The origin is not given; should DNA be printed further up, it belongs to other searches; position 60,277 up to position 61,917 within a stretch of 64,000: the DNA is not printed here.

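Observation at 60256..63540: Streptide-like (KxxxW) RiPP operon with an unexpected PEP-utilising phosphotransferase partner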

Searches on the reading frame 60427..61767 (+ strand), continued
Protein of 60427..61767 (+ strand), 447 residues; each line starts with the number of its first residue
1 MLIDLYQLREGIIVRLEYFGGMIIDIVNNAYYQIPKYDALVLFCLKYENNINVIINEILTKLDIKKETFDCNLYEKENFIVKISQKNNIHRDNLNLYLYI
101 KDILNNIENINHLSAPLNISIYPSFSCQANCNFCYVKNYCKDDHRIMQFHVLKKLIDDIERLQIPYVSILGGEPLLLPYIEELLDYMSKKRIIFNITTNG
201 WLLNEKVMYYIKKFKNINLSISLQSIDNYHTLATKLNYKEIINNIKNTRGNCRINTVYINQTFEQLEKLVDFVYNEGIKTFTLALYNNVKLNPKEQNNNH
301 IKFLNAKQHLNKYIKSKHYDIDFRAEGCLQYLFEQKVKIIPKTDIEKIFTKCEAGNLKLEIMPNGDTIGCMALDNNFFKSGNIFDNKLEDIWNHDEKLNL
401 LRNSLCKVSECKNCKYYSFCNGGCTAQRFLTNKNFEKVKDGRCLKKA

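Call 53: search_protein_families(library=ncbifam, proteins=[P0020, P0022, P0025, P0026, P0040, P0005, P0008, P0009], max_evalue=1e-20)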
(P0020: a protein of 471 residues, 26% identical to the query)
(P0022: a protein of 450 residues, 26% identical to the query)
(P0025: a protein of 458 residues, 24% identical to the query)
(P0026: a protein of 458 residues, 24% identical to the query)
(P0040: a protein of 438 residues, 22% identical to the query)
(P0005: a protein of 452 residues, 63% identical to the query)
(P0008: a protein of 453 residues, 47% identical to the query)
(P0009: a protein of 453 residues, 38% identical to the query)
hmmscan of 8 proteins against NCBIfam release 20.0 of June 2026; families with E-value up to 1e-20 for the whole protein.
P0020 (471 aa): 22 families
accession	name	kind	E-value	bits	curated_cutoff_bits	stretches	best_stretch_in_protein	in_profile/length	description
TIGR04545.1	rSAM_ahbD_hemeb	equivalog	6.1e-49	167.3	500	1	145-469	6-335/339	heme b synthase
TIGR04053.2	TIGR04053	equivalog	8.9e-46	156.8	395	1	136-345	5-217/366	TIGR04053 family radical SAM/SPASM domain-containing protein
TIGR03962.1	mycofact_rSAM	equivalog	1.6e-43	149.2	265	1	135-469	8-331/339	mycofactocin radical SAM maturase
NF050035.1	rSAM_WgK_link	exception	1.5e-39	136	650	1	133-322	3-192/367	radical SAM/SPASM peptide maturase WgkB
TIGR04546.1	rSAM_ahbC_deAc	equivalog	2.1e-38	132.1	650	1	146-470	46-384/390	12,18-didecarboxysiroheme deacetylase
TIGR04055.1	rSAM_NirJ2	equivalog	4e-38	131.8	500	1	148-469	9-322/326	putative heme d1 biosynthesis radical SAM protein NirJ2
TIGR04054.1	rSAM_NirJ1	equivalog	7.6e-38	130.1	650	1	146-321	43-217/387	putative heme d1 biosynthesis radical SAM protein NirJ1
TIGR04051.1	rSAM_NirJ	equivalog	1.7e-36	126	515.45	1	148-322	11-184/354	heme d1 biosynthesis radical SAM protein NirJ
TIGR04303.1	GeoRSP_rSAM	equivalog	2.8e-36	125.7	400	1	135-469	1-324/325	GeoRSP system radical SAM/SPASM protein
TIGR04250.1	SCM_rSAM_ScmE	equivalog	6.2e-31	107.6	400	0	143-301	7-165/358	SynChlorMet cassette radical SAM/SPASM protein ScmE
NF045574.1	sacti_mat_StsB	exception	1.8e-30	106.2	625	1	141-321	98-276/466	StsB family radical SAM/SPASM domain sactipeptide maturase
TIGR02109.1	PQQ_syn_pqqE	equivalog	7.4e-30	104.1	381.35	1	135-469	3-330/358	pyrroloquinoline quinone biosynthesis protein PqqE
TIGR04080.1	rSAM_pep_cyc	equivalog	2e-28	99.3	500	1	34-453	4-422/440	KxxxW cyclic peptide radical SAM maturase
TIGR04347.1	pseudo_SAM_Halo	equivalog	4.4e-28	98.6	525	0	144-344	43-244/390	TIGR04347 family pseudo-SAM/SPASM protein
TIGR04251.1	SCM_rSAM_ScmF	equivalog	3.3e-27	95.8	400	1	143-466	8-336/353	SynChlorMet cassette radical SAM/SPASM protein ScmF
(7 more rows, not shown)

P0022 (450 aa): 17 families
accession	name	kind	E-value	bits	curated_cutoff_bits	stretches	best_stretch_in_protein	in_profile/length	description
TIGR03962.1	mycofact_rSAM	equivalog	4.2e-31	108.4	265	1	106-439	8-324/339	mycofactocin radical SAM maturase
NF050035.1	rSAM_WgK_link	exception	5.8e-30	104.5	650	0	104-278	3-176/367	radical SAM/SPASM peptide maturase WgkB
TIGR04055.1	rSAM_NirJ2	equivalog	2.6e-28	99.5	500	1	117-433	7-309/326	putative heme d1 biosynthesis radical SAM protein NirJ2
TIGR04545.1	rSAM_ahbD_hemeb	equivalog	2.3e-26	93.1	500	1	116-429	6-319/339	heme b synthase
TIGR04251.1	SCM_rSAM_ScmF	equivalog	1.3e-25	90.5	400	1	113-427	7-321/353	SynChlorMet cassette radical SAM/SPASM protein ScmF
NF047865.1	rSAM_PapB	equivalog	1.3e-24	87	340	1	114-438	7-327/330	PapB family radical SAM/SPASM ranthipeptide maturase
TIGR04546.1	rSAM_ahbC_deAc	equivalog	1.3e-24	86.7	650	0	116-272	45-199/390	12,18-didecarboxysiroheme deacetylase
TIGR04051.1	rSAM_NirJ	equivalog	3.8e-24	85.3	515.45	0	116-284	8-174/354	heme d1 biosynthesis radical SAM protein NirJ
TIGR02109.1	PQQ_syn_pqqE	equivalog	4.2e-24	85.2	381.35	0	106-282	3-178/358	pyrroloquinoline quinone biosynthesis protein PqqE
TIGR04054.1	rSAM_NirJ1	equivalog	1.1e-23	83.5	650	1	116-445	42-380/387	putative heme d1 biosynthesis radical SAM protein NirJ1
TIGR03977.1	rSAM_pair_HxsC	equivalog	1.2e-23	83.5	267.9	1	99-272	14-189/292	His-Xaa-Ser system radical SAM maturase HxsC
TIGR04347.1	pseudo_SAM_Halo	equivalog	2.5e-23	83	525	1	115-445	43-383/390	TIGR04347 family pseudo-SAM/SPASM protein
TIGR04340.1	rSAM_ACGX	hypoth_equivalog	4.2e-23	82.1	400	1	114-445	7-337/341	radical SAM/SPASM domain protein, ACGX system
NF041298.1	rSAM_mat_DynA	equivalog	2.1e-21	76.3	450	1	117-449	8-343/356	dynobactin maturation radical SAM/SPASM protein DynA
TIGR04403.1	rSAM_skfB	equivalog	4.1e-21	75.2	300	0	108-415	102-385/402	sporulation killing factor system radical SAM maturase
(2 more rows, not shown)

P0025 (458 aa): 9 families
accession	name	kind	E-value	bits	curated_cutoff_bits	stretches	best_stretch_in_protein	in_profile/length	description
TIGR04055.1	rSAM_NirJ2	equivalog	1.3e-27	97.3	500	1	117-439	6-314/326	putative heme d1 biosynthesis radical SAM protein NirJ2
TIGR03962.1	mycofact_rSAM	equivalog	7e-27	94.5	265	1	107-441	8-324/339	mycofactocin radical SAM maturase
NF050035.1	rSAM_WgK_link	exception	3.7e-26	92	650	0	347-447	262-361/367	radical SAM/SPASM peptide maturase WgkB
TIGR04251.1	SCM_rSAM_ScmF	equivalog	4.2e-26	92.2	400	1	114-447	7-339/353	SynChlorMet cassette radical SAM/SPASM protein ScmF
NF041298.1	rSAM_mat_DynA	equivalog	3.9e-24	85.3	450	1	118-454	8-346/356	dynobactin maturation radical SAM/SPASM protein DynA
TIGR04080.1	rSAM_pep_cyc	equivalog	7e-24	84.3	500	1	13-432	8-423/440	KxxxW cyclic peptide radical SAM maturase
NF047865.1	rSAM_PapB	equivalog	8.5e-23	81.1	340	1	116-440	8-327/330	PapB family radical SAM/SPASM ranthipeptide maturase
NF045574.1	sacti_mat_StsB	exception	1.3e-21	77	625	1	36-431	38-397/466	StsB family radical SAM/SPASM domain sactipeptide maturase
TIGR04054.1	rSAM_NirJ1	equivalog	1.8e-21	76.2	650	0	106-283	32-205/387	putative heme d1 biosynthesis radical SAM protein NirJ1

P0026 (458 aa): 7 families
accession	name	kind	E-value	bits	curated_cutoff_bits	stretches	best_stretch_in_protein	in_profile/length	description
TIGR03962.1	mycofact_rSAM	equivalog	1.8e-28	99.7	265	1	107-441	8-324/339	mycofactocin radical SAM maturase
TIGR04055.1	rSAM_NirJ2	equivalog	2.7e-27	96.2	500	1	117-439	6-314/326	putative heme d1 biosynthesis radical SAM protein NirJ2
TIGR04251.1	SCM_rSAM_ScmF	equivalog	4.2e-27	95.5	400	1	114-447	7-339/353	SynChlorMet cassette radical SAM/SPASM protein ScmF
NF050035.1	rSAM_WgK_link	exception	4.9e-25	88.3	650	0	111-275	9-171/367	radical SAM/SPASM peptide maturase WgkB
TIGR04080.1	rSAM_pep_cyc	equivalog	1.1e-22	80.4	500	1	13-432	8-423/440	KxxxW cyclic peptide radical SAM maturase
NF041298.1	rSAM_mat_DynA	equivalog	2.7e-21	75.9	450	1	118-455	8-347/356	dynobactin maturation radical SAM/SPASM protein DynA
TIGR02109.1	PQQ_syn_pqqE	equivalog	5.1e-21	75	381.35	0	107-449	3-332/358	pyrroloquinoline quinone biosynthesis protein PqqE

P0040 (438 aa): 15 families
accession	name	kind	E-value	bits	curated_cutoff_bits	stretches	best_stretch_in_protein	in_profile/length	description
NF050035.1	rSAM_WgK_link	exception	2e-43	148.8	650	1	100-289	2-191/367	radical SAM/SPASM peptide maturase WgkB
TIGR03962.1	mycofact_rSAM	equivalog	4e-41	141.3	265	1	100-436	5-337/339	mycofactocin radical SAM maturase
TIGR04053.2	TIGR04053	equivalog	1.3e-39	136.5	395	1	105-321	6-223/366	TIGR04053 family radical SAM/SPASM domain-containing protein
TIGR04545.1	rSAM_ahbD_hemeb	equivalog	1.4e-38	133.2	500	1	111-315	4-208/339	heme b synthase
TIGR02109.1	PQQ_syn_pqqE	equivalog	1.7e-37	129.2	381.35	1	103-434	3-334/358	pyrroloquinoline quinone biosynthesis protein PqqE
TIGR04051.1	rSAM_NirJ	equivalog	1e-34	120.1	515.45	1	111-307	6-201/354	heme d1 biosynthesis radical SAM protein NirJ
TIGR04546.1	rSAM_ahbC_deAc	equivalog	1.8e-34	119.2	650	1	109-309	41-240/390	12,18-didecarboxysiroheme deacetylase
NF045574.1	sacti_mat_StsB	exception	3e-34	118.7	625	1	107-424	96-407/466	StsB family radical SAM/SPASM domain sactipeptide maturase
TIGR04055.1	rSAM_NirJ2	equivalog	5.5e-34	118.1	500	1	113-431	6-323/326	putative heme d1 biosynthesis radical SAM protein NirJ2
TIGR04054.1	rSAM_NirJ1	equivalog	1.6e-33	115.9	650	1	109-309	38-237/387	putative heme d1 biosynthesis radical SAM protein NirJ1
TIGR04303.1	GeoRSP_rSAM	equivalog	5.2e-33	115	400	1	103-430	1-324/325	GeoRSP system radical SAM/SPASM protein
TIGR04347.1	pseudo_SAM_Halo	equivalog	2.3e-28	99.6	525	0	109-310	40-240/390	TIGR04347 family pseudo-SAM/SPASM protein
TIGR04251.1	SCM_rSAM_ScmF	equivalog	2.7e-25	89.5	400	1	108-430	5-339/353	SynChlorMet cassette radical SAM/SPASM protein ScmF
TIGR04250.1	SCM_rSAM_ScmE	equivalog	8.1e-24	84.2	400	1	106-425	2-340/358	SynChlorMet cassette radical SAM/SPASM protein ScmE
TIGR04317.1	W_rSAM_matur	equivalog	1.8e-22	80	380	1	107-400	4-308/349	tungsten cofactor oxidoreductase radical SAM maturase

P0005 (452 aa): 3 families
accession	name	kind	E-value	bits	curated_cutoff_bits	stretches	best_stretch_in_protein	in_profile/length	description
TIGR04080.1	rSAM_pep_cyc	equivalog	1e-44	153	500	1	12-448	2-438/440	KxxxW cyclic peptide radical SAM maturase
TIGR04340.1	rSAM_ACGX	hypoth_equivalog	3.8e-28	98.7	400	1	131-448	12-337/341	radical SAM/SPASM domain protein, ACGX system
TIGR03962.1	mycofact_rSAM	equivalog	1.7e-25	89.9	265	0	116-274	6-169/339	mycofactocin radical SAM maturase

P0008 (453 aa): 4 families
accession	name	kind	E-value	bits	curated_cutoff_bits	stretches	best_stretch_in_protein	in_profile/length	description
TIGR04080.1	rSAM_pep_cyc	equivalog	4.3e-43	147.6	500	1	17-449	2-438/440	KxxxW cyclic peptide radical SAM maturase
TIGR03962.1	mycofact_rSAM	equivalog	1e-27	97.2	265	1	119-442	7-325/339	mycofactocin radical SAM maturase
TIGR04340.1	rSAM_ACGX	hypoth_equivalog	6.9e-25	88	400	1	131-441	10-330/341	radical SAM/SPASM domain protein, ACGX system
TIGR04055.1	rSAM_NirJ2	equivalog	4e-24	85.7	500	1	131-450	7-323/326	putative heme d1 biosynthesis radical SAM protein NirJ2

P0009 (453 aa): 11 families
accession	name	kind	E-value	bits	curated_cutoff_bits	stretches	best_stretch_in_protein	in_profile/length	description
TIGR04080.1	rSAM_pep_cyc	equivalog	1e-60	205.7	500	1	18-449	2-438/440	KxxxW cyclic peptide radical SAM maturase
TIGR03962.1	mycofact_rSAM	equivalog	9.6e-34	117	265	1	119-449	6-331/339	mycofactocin radical SAM maturase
TIGR04055.1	rSAM_NirJ2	equivalog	1.6e-28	100.2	500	1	132-450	7-323/326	putative heme d1 biosynthesis radical SAM protein NirJ2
TIGR02109.1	PQQ_syn_pqqE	equivalog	3.3e-25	88.8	381.35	1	121-431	3-313/358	pyrroloquinoline quinone biosynthesis protein PqqE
NF050035.1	rSAM_WgK_link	exception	4.8e-25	88.3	650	0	120-262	4-142/367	radical SAM/SPASM peptide maturase WgkB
TIGR04340.1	rSAM_ACGX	hypoth_equivalog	9.5e-24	84.2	400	1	133-434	11-323/341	radical SAM/SPASM domain protein, ACGX system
TIGR02668.1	moaA_archaeal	equivalog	7.2e-23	81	325.25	1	129-326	14-218/303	GTP 3',8-cyclase MoaA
TIGR04545.1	rSAM_ahbD_hemeb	equivalog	1.4e-21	77.4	500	0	132-434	7-321/339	heme b synthase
TIGR02666.1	moaA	equivalog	1.7e-21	76.5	284.05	1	132-325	17-223/336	GTP 3',8-cyclase MoaA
TIGR03913.1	rad_SAM_trio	equivalog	4.2e-21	74.9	591.75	1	123-431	17-336/477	GDL motif peptide-associated radical SAM/SPASM maturase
NF001199.0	PRK00164.2-1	equivalog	8.8e-21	74.3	231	0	131-379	18-270/308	GTP 3',8-cyclase MoaA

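Call 64: find_related_loci(query=A4, collection=metagenome_contigs, flank=5000)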
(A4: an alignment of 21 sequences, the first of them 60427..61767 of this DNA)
Query A4 (447 aa) in metagenome_contigs; peptide patterns used: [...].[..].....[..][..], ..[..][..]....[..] (x = any residue, [..] = any of these).
600 stretches matched a pattern (row limit reached: there are more); 209 encode a relative of the query (tblastn E <= 1e-3); the best 80 are kept; 80 distinct loci.
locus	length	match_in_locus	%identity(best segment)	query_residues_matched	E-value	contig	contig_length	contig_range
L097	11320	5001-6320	40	6-446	2e-94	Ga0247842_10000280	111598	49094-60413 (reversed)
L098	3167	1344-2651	38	5-446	7e-89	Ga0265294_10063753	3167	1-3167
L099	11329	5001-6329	34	6-443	5e-60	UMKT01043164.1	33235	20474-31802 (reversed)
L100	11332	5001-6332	34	6-443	5e-58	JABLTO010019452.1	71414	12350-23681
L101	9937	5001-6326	33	6-443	1e-57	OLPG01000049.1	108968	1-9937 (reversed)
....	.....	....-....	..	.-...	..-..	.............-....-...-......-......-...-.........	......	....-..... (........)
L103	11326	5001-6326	33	6-443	2e-57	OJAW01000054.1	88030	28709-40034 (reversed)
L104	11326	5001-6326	33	6-443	2e-57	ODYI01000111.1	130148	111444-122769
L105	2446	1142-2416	33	6-426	1e-55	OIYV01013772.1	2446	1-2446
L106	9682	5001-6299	30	13-445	4e-53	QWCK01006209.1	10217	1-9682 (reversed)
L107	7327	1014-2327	29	9-445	5e-56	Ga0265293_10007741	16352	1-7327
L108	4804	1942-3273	30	14-443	4e-49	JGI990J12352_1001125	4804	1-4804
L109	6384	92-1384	28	14-443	1e-45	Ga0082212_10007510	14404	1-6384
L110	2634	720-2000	28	14-429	1e-42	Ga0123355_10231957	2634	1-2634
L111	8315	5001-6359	26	6-443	4e-40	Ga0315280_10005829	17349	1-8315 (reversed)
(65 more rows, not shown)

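Call 86: search_protein_families(library=ncbifam, proteins=[L001:9067-10137:+, L004:5330-6442:+, L003:5392-5937:+], max_evalue=1e-15)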
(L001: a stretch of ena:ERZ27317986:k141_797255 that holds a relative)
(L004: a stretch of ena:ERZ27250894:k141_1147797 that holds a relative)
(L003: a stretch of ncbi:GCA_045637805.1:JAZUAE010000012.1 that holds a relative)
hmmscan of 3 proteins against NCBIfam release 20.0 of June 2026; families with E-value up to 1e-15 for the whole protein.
L001:9067-10137:+ (357 aa): 0 families

L004:5330-6442:+ (371 aa): 0 families

L003:5392-5937:+ (182 aa): 0 families

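Call 88: search_protein_families(library=pfam, proteins=[L106:6316-7896:+, L107:2341-3912:+, L108:3209-4477:+, L109:1350-2624:+, L106:3607-4506:+, L108:718-1572:+], max_evalue=0.01)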
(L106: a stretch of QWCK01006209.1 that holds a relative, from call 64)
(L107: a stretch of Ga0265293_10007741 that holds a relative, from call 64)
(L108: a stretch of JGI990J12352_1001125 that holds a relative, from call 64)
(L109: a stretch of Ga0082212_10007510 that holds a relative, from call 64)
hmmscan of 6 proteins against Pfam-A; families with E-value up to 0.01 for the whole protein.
L106:6316-7896:+ (527 aa): 6 families
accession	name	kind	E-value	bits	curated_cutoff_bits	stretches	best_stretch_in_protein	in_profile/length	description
PF00005.33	ABC_tran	-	3.6e-29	102.6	25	1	339-478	3-136/137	ABC transporter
PF00664.28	ABC_membrane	-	8.4e-25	88.4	28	1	16-271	4-265/274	ABC transporter transmembrane region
PF02463.25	SMC_N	-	4.2e-06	26.8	40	1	351-524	28-214/220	RecF/RecN/SMC N terminal domain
PF13304.12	AAA_21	-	0.0017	18.9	27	0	354-380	6-37/304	AAA domain, putative AbiEii toxin, Type IV TA system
PF13555.12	AAA_29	-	0.0037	17.4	27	0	343-364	18-39/61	P-loop containing region of AAA domain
PF13558.12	SbcC_Walker_B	-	0.0067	17.1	27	0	446-493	28-88/90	SbcC/RAD50-like, Walker B motif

L107:2341-3912:+ (524 aa): 7 families
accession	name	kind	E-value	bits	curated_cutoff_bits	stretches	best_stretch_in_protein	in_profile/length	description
PF00005.33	ABC_tran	-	5.6e-29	101.9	25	1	337-479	2-137/137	ABC transporter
PF00664.28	ABC_membrane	-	1.4e-17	64.7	28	1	43-276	33-270/274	ABC transporter transmembrane region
PF02463.25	SMC_N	-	3.8e-07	30.2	40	1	318-366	2-44/220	RecF/RecN/SMC N terminal domain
PF00350.29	Dynamin_N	-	0.00023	21.7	27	1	350-379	2-31/168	Dynamin family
PF13555.12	AAA_29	-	0.00071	19.7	27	1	344-365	21-41/61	P-loop containing region of AAA domain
PF03193.22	RsgA_GTPase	-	0.00075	19.8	30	1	270-370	29-130/174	RsgA GTPase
PF13558.12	SbcC_Walker_B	-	0.0045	17.6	27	0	449-493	31-88/90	SbcC/RAD50-like, Walker B motif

L108:3209-4477:+ (423 aa): 2 families
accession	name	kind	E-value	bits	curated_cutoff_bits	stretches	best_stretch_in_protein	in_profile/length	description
PF07690.21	MFS_1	-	1.2e-24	87.3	33.4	2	51-296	11-255/347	Major Facilitator Superfamily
PF05977.19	MFS_3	-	0.0002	20.4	27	0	69-119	44-94/524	Transmembrane secretion effector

L109:1350-2624:+ (425 aa): 2 families
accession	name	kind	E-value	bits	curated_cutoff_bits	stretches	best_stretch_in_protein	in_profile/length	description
PF07690.21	MFS_1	-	2e-26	93.2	33.4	2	34-380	6-344/347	Major Facilitator Superfamily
PF05977.19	MFS_3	-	0.00067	18.6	27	1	70-148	55-138/524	Transmembrane secretion effector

L106:3607-4506:+ (300 aa): 7 families
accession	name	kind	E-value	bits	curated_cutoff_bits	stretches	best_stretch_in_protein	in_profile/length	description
PF01381.28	HTH_3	-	1.1e-12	48.2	23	1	21-72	2-52/55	Helix-turn-helix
PF13560.12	HTH_31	-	7.5e-09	36.2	27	1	15-71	1-57/64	Helix-turn-helix domain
PF13744.12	HTH_37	-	4.2e-06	26.9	27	1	10-72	13-75/80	Helix-turn-helix domain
PF12844.13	HTH_19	-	5.2e-06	26.7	30.2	1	17-71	1-54/64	Helix-turn-helix domain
PF13443.12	HTH_26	-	4.2e-05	24.1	22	1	19-72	1-54/63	Cro/C1-type HTH DNA-binding domain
PF13413.12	HTH_25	-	0.002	18.3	24.6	1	20-52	2-34/62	Helix-turn-helix domain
PF13181.12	TPR_8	-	0.0022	18.5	25.7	0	213-242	3-32/34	Tetratricopeptide repeat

L108:718-1572:+ (285 aa): 3 families
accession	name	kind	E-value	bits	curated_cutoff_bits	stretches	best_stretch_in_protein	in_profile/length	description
PF21259.3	Rgg_C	-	1e-41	143.1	27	1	101-274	9-181/182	HTH-type transcriptional regulator Rgg, C-terminal domain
PF01381.28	HTH_3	-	3.5e-08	33.8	23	1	6-58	2-55/55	Helix-turn-helix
PF12844.13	HTH_19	-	0.00019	21.7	30.2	1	3-57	2-57/64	Helix-turn-helix domain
